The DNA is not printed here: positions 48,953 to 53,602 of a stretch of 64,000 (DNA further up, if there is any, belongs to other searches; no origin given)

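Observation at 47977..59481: Beta-1,2-glucan locus combining a truncated Cgs-like synthase with exporter and degradative enzymes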

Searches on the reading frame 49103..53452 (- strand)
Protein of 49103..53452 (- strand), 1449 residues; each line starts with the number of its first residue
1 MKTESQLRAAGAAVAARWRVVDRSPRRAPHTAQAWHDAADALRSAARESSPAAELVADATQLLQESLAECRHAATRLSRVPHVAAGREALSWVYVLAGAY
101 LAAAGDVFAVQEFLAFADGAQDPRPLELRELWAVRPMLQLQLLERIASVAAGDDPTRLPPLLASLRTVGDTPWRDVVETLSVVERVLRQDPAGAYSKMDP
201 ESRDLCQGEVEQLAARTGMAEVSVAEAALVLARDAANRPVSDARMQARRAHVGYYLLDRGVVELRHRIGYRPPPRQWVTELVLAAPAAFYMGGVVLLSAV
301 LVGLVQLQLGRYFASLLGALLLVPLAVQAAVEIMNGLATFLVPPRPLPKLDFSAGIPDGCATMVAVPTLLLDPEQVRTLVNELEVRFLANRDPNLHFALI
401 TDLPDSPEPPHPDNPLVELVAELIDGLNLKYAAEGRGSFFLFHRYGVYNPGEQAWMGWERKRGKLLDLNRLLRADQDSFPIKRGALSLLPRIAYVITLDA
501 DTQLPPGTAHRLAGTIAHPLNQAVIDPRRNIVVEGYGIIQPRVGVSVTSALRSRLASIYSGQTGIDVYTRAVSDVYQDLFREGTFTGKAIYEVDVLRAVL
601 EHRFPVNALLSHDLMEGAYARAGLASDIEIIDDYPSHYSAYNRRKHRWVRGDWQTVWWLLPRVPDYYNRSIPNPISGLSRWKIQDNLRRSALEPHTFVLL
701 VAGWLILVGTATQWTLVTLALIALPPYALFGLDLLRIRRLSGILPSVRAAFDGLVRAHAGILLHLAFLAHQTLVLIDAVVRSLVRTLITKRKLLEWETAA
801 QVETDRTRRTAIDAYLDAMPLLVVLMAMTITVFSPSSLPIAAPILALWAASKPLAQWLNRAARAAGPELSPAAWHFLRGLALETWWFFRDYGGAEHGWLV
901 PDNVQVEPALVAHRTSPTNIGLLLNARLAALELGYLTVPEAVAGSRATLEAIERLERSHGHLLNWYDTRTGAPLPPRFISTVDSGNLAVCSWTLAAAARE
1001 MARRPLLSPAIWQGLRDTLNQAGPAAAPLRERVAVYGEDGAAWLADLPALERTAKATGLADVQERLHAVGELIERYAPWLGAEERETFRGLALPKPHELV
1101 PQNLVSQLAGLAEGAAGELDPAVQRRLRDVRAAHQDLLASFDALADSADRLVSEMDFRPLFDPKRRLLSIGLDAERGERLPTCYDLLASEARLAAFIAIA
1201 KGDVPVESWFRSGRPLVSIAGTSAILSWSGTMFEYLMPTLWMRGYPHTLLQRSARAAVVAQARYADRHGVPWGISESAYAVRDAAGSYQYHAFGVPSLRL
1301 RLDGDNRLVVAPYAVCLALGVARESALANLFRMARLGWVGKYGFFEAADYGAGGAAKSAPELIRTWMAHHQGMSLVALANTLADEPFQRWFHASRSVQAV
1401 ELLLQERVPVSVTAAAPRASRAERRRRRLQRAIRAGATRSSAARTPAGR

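Call 4: search_protein_families(library=pfam, proteins=[window:49103-53452:-], max_evalue=0.01)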
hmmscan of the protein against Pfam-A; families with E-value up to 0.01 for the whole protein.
window:49103-53452:- (1449 aa): 1 family
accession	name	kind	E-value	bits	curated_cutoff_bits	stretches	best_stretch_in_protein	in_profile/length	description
PF10091.15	Glycoamylase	-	2.9e-19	69.9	27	1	1187-1392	6-218/221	Putative glucoamylase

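Call 6: search_solved_structures(query=window:49103-53452:-, max_evalue=0.01, show_alignments=2)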
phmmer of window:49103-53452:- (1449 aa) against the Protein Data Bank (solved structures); distinct sequences matched with E-value up to 0.01: 4.
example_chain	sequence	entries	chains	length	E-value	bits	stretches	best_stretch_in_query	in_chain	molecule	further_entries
8rf9_A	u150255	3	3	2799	1.3e-218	732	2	159-1417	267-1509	Cyclic beta 1-2 glucan synthetase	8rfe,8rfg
8rf0_A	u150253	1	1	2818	1.3e-218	731.9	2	159-1417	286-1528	Cyclic beta-(1,2)-glucan synthase NdvB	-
8wy1_A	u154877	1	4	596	3.7e-101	342.8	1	875-1414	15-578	Glycosyltransferase 36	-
8xuj_A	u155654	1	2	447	0.00016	22.5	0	1160-1350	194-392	Membrane protein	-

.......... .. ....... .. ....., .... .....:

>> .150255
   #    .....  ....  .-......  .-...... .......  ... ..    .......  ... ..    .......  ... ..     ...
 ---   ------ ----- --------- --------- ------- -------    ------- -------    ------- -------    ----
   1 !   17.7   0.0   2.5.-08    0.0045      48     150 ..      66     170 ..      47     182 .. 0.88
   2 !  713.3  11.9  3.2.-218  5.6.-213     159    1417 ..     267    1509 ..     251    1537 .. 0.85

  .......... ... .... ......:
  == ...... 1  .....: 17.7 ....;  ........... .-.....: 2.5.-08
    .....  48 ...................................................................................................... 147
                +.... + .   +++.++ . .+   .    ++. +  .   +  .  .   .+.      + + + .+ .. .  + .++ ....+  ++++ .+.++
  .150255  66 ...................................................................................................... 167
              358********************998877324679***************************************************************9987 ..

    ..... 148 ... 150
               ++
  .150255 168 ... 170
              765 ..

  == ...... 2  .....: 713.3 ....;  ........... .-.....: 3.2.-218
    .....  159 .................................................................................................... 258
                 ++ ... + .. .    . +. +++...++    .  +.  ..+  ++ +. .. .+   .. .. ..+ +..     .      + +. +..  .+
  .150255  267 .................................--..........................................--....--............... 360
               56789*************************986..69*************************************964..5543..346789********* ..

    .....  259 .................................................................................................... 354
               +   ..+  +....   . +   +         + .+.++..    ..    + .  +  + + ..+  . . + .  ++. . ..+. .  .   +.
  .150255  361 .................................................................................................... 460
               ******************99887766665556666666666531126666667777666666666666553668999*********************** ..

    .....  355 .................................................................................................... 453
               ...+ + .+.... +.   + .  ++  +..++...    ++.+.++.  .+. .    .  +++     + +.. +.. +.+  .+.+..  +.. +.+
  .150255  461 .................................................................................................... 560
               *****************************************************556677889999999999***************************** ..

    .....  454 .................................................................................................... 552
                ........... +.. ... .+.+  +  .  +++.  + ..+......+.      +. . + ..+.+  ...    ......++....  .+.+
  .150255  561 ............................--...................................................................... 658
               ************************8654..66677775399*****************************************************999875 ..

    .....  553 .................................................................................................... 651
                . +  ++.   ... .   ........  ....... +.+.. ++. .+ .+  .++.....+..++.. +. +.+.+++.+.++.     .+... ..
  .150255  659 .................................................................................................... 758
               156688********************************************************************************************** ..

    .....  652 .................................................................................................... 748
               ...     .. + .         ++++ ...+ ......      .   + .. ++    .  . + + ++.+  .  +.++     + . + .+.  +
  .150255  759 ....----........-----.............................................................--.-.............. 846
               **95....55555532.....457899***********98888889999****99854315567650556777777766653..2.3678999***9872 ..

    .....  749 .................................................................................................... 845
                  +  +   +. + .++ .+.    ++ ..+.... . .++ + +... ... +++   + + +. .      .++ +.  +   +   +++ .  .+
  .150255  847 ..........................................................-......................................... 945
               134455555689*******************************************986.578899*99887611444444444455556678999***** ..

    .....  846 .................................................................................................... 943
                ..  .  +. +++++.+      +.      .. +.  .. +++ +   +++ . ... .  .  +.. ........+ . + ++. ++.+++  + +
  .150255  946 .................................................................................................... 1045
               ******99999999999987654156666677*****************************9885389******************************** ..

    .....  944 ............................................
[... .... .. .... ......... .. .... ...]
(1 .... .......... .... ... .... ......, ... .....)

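Call 7: search_protein_families(library=ncbifam, proteins=[window:49103-53452:-], max_evalue=0.01)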
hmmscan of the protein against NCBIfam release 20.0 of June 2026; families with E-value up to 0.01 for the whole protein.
window:49103-53452:- (1449 aa): 0 families
